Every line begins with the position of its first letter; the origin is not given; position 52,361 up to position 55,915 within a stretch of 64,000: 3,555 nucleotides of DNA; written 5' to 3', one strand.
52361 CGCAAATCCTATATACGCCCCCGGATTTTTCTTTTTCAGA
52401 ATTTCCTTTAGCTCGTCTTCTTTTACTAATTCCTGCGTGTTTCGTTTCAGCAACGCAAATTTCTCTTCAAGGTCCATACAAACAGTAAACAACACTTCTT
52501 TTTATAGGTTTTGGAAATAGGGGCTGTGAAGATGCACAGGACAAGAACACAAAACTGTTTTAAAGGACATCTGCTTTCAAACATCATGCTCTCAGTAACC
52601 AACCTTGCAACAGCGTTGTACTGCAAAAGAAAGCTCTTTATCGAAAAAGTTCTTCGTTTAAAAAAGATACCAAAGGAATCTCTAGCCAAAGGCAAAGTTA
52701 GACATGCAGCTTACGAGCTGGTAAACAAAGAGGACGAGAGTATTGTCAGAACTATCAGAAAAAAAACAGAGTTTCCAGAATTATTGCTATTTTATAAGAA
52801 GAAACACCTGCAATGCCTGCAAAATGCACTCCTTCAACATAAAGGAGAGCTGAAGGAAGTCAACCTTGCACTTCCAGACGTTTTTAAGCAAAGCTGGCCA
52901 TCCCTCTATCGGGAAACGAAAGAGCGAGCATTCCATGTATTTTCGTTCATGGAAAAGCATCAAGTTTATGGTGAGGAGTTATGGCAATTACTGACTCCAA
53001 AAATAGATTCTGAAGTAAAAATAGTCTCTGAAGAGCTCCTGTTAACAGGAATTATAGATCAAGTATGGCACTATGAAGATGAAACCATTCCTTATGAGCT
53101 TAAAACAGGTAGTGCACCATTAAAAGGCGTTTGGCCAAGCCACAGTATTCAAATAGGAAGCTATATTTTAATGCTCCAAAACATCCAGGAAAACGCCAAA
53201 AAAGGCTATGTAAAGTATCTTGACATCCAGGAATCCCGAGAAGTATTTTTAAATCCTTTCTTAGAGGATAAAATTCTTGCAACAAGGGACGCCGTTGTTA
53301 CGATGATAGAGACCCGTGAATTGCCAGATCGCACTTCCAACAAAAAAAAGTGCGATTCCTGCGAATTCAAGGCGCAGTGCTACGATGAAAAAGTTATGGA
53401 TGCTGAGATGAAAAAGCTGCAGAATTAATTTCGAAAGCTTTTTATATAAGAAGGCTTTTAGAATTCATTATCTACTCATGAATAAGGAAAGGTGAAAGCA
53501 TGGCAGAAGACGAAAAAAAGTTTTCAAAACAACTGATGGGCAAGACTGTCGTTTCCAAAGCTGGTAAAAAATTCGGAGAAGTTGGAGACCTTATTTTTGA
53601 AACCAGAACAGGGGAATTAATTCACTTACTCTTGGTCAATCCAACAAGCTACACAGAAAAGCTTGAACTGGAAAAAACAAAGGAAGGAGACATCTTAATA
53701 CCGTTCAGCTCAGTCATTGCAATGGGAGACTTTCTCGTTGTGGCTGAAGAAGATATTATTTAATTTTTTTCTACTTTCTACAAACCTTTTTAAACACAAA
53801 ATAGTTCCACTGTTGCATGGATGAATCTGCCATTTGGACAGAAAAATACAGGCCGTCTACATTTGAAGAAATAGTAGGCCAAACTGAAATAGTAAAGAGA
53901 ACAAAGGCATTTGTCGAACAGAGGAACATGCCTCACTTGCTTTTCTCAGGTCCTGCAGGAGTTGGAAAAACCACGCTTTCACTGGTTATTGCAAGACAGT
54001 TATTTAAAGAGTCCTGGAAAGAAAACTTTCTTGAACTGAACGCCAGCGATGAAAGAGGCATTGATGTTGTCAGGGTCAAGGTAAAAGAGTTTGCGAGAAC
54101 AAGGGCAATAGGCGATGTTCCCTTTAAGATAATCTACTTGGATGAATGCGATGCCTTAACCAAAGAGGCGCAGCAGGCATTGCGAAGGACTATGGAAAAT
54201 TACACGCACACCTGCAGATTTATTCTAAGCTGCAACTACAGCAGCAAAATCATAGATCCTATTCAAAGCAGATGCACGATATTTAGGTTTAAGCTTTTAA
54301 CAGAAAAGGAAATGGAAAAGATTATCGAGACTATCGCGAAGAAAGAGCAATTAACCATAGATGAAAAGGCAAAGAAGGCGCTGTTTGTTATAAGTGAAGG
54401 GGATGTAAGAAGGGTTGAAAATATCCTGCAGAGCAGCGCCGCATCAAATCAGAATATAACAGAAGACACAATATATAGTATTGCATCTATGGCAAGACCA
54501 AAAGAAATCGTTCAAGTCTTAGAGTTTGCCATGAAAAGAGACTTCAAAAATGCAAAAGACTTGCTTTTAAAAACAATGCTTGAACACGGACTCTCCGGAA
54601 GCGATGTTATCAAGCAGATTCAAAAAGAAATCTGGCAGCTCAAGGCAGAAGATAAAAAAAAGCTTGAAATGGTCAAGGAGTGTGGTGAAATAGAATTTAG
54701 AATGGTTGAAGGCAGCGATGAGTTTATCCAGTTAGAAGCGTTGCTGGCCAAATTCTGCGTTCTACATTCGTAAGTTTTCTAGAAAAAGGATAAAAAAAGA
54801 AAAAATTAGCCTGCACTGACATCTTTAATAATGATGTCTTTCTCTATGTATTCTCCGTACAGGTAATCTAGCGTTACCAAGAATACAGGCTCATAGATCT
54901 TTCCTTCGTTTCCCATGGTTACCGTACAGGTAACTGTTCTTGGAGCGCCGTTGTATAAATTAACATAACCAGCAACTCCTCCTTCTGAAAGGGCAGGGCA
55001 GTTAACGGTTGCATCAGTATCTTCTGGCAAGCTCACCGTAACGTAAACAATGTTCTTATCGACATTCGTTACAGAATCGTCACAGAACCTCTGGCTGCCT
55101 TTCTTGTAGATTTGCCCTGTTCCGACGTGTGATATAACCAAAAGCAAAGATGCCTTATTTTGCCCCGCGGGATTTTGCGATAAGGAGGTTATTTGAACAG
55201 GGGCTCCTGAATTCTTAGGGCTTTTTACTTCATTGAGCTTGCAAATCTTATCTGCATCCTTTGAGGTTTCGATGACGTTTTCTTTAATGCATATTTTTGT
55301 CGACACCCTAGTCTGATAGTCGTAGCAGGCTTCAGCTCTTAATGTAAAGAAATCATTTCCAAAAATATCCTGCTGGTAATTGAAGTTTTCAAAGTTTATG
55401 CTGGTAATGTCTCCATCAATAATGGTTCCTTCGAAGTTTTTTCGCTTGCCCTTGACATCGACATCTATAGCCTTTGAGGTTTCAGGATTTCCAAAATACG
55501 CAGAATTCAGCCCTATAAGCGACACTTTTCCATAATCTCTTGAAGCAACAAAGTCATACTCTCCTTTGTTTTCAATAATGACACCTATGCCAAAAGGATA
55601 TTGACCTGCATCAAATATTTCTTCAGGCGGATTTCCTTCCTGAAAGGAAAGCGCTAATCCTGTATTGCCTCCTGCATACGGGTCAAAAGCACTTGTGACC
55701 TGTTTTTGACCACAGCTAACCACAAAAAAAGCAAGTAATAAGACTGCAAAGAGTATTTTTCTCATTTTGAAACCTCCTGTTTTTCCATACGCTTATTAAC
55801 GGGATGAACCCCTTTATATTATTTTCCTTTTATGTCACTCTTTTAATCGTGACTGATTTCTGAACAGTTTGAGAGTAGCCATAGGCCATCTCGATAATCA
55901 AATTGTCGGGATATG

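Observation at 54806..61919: Five-gene co-directional cell-surface cluster: NlpC/P60 polytopic membrane protein plus three paralogous lipoproteins and a membrane-anchored secreted protein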

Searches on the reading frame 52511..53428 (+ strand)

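Call 61: search_protein_families(library=pfam, max_evalue=0.00001, proteins=[window:52511-53428:+])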
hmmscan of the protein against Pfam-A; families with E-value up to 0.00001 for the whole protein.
window:52511-53428:+ (305 aa): 2 families
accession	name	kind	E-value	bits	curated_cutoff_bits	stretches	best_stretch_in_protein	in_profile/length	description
PF12705.13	PDDEXK_1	-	2.1e-14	54.5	22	1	27-290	2-246/247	PD-(D/E)XK nuclease superfamily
PF01930.23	Cas_Cas4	-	2.7e-14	54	22.7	1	175-291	52-159/160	Domain of unknown function DUF83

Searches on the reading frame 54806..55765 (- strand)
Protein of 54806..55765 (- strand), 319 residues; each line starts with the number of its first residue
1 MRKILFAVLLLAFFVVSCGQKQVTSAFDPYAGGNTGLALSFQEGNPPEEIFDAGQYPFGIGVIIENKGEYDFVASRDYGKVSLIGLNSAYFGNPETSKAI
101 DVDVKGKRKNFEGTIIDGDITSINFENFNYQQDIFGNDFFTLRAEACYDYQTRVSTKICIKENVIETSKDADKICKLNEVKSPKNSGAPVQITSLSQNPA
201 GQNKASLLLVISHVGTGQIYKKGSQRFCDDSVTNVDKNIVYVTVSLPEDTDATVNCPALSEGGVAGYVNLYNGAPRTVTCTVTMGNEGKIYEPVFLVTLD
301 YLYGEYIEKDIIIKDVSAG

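Call 3: search_protein_families(library=pfam, proteins=[window:54806-55765:-], max_evalue=1)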
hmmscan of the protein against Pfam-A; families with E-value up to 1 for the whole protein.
window:54806-55765:- (319 aa): 1 family
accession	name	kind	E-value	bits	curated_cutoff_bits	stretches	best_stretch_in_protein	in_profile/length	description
PF15527.11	Ntox22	-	0.036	14.6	25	1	252-311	6-64/129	Bacterial toxin 22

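Call 4: search_protein_families(library=ncbifam, proteins=[window:54806-55765:-], max_evalue=1)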
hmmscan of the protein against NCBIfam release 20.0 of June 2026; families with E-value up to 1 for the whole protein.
window:54806-55765:- (319 aa): 2 families
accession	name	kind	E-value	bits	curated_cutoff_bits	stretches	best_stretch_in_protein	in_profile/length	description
NF047847.2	SS_mature_LptM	equivalog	0.0021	18.1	27.7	1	1-21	1-23/31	LPS translocon maturation chaperone LptM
NF002582.0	PRK02234.1-3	equivalog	0.096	12.7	348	1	64-132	55-121/201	Holliday junction resolvase RecU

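Call 37: predict_structure(alignment_id=A5)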
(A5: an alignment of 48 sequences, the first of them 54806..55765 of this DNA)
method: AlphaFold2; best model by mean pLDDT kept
length: 319 residues; sequences in the alignment: 48
mean_pLDDT: 90.1   pTM: 0.85
mean pLDDT of the five models: 90.1, 88.7, 88.3, 88.1, 87.5
residues with pLDDT >= 90: 226; 70-90: 63; 50-70: 30; < 50: 0
segments of 3 or more residues with pLDDT < 50: none
pLDDT, mean of each block of 10 residues (from residue 1): 83 76 67 94 98 95 97 88 94 91 95 95 97 96 96 94 76 77 87 95 95 95 76 81 94 96 96 94 84 93 96 92
secondary structure, 60 per line:
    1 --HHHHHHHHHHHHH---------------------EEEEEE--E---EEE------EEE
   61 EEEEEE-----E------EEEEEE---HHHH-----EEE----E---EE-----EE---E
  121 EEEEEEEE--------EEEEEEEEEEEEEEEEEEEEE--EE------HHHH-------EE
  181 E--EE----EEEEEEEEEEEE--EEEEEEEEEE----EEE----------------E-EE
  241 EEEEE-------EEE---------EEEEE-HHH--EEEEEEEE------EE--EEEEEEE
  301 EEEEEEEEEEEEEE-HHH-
elements in order: H3-15 E37-42 E49-51 E58-66 E79-84 H88-91 E97-99 E120-128 E137-157 H168-171 E179-181 E190-201 E204-213 E218-220 E239-245 E253-255 E265-269 E276-283 E294-314

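Call 67: search_protein_families(library=phrogs, proteins=[window:54806-55765:-], max_evalue=0.01)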
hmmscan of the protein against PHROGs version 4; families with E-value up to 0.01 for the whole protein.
window:54806-55765:- (319 aa): 0 families

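Call 74: search_solved_structures(query=A5, max_evalue=1)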
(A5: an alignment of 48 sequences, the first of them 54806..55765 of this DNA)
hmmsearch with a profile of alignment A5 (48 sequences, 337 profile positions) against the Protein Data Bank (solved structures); distinct sequences matched with E-value up to 1: 1.
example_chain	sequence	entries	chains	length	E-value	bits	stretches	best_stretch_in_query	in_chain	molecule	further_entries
8rd8_D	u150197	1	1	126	0.069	15.3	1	62-124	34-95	30S ribosomal protein S30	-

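Call 79: fold_search(model_id=the predicted structure, library=viral)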
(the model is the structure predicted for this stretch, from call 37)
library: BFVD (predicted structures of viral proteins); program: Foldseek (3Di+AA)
matches with E <= 10: 1225; with E <= 0.001: 5
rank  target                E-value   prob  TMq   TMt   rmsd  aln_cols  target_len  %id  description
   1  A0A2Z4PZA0            1.2e-05  0.97  0.20  0.08  18.2       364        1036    9  (no name in the UniProt tables at hand)
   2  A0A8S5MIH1            8.5e-05  0.80  0.18  0.13  26.6       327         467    8  Uncharacterized protein [Myoviridae sp. ct9Ns12]
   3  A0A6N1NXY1            1.8e-04  0.92  0.21  0.07  32.1       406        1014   11  DUF11 domain-containing protein [Tupanvirus soda lake]
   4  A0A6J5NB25            2.4e-04  0.23  0.12  0.06  25.7       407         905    8  Uncharacterized protein [uncultured Caudovirales phage]
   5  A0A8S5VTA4            5.8e-04  0.44  0.16  0.07  23.7       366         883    9  (no name in the UniProt tables at hand)
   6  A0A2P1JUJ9            1.4e-03  0.20  0.12  0.06  21.9       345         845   10  Fibronectin type-III domain-containing protein [Bacillus phage Anath]
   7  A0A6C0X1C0            1.4e-03  0.16  0.12  0.09  25.8       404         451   10  Capsid protein [Apple virus C]
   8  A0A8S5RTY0            1.8e-03  0.41  0.16  0.06  29.4       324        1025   10  (no name in the UniProt tables at hand)
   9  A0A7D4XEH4            1.8e-03  0.20  0.13  0.10  21.0       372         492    9  (no name in the UniProt tables at hand)
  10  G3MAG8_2              2.0e-03  0.38  0.19  0.08  34.8       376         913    7  Gp427 [Bacillus phage G]
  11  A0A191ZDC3            2.7e-03  0.38  0.15  0.19  28.5       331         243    9  Putative coagulation factor 5/8 domain-containing protein [Erwinia phage vB_EamP_Gutmeister]
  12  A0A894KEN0            2.7e-03  0.11  0.09  0.11  27.3       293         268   10  (no name in the UniProt tables at hand)
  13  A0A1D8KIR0            2.8e-03  0.69  0.21  0.08  24.6       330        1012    9  Baseplate hub + tail lysozyme [Synechococcus phage S-CAM3]
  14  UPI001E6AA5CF         3.0e-03  0.41  0.19  0.11  22.5       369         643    9  (no name look-up for this kind of identifier)
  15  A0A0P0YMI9            3.2e-03  0.28  0.18  0.17  21.6       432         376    9  (no name in the UniProt tables at hand)
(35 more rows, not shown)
